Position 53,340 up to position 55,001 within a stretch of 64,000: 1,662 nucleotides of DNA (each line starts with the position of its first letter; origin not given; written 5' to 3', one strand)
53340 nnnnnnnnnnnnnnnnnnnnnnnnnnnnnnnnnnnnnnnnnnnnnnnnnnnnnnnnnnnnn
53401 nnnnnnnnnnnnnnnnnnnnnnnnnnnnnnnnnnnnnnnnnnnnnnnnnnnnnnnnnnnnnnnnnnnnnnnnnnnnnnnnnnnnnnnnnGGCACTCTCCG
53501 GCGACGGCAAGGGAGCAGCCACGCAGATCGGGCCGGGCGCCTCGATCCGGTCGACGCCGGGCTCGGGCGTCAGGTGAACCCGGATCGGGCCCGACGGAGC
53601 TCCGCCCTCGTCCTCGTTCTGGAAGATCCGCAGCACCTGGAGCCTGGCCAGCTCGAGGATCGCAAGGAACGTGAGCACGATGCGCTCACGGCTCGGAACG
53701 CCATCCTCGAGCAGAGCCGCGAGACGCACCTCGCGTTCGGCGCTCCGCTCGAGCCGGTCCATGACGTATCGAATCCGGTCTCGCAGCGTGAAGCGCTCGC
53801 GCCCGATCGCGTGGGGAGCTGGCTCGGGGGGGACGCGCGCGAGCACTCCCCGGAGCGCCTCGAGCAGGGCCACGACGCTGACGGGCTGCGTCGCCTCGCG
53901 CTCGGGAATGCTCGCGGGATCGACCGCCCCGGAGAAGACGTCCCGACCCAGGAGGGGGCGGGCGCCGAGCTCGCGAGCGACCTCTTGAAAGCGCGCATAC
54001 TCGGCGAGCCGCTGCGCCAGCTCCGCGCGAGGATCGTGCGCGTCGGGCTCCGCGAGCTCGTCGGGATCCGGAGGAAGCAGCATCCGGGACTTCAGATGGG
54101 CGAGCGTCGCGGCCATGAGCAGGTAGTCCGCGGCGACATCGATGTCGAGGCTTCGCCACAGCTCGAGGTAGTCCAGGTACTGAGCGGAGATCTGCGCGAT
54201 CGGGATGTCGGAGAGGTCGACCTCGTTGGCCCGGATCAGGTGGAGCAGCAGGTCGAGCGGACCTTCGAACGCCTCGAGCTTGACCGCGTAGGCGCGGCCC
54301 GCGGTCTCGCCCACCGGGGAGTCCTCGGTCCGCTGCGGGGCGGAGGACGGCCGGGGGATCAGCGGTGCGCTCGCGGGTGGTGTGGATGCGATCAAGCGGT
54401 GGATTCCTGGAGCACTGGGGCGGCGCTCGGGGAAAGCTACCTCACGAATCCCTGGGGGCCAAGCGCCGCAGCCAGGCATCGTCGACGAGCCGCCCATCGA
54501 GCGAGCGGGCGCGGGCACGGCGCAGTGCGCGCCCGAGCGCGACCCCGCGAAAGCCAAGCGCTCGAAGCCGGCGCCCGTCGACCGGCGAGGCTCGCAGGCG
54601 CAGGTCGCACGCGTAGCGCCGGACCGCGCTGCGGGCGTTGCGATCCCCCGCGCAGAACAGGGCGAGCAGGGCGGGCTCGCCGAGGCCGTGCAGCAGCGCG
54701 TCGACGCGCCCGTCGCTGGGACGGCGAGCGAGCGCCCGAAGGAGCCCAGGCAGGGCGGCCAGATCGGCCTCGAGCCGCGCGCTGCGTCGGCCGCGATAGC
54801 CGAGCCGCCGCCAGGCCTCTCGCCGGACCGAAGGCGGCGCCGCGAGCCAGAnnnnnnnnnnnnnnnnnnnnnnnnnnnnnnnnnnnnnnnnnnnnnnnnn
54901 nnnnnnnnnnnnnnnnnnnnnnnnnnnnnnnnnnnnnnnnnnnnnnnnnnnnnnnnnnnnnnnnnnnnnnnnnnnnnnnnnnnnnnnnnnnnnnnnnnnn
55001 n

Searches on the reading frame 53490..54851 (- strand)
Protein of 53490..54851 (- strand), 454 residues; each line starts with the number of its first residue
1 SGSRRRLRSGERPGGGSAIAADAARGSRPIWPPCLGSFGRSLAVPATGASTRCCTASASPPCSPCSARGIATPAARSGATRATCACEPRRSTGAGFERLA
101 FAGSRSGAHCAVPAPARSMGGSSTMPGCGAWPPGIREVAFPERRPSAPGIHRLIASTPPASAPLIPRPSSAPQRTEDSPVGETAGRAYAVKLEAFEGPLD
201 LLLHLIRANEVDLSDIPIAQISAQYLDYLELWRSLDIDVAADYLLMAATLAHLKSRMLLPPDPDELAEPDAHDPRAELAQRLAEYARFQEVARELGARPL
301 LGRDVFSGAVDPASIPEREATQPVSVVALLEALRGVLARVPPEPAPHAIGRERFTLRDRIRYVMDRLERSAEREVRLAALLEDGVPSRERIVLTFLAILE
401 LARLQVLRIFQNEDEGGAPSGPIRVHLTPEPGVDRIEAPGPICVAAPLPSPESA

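Call 36: search_protein_families(library=pfam, proteins=[window:53490-54851:-], max_evalue=0.00001)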
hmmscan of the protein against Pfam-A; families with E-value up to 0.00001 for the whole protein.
window:53490-54851:- (454 aa): 1 family
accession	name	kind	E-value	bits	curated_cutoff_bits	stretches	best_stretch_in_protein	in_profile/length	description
PF02616.19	SMC_ScpA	-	1.7e-23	84.3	24.6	1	205-414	1-223/232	Segregation and condensation protein ScpA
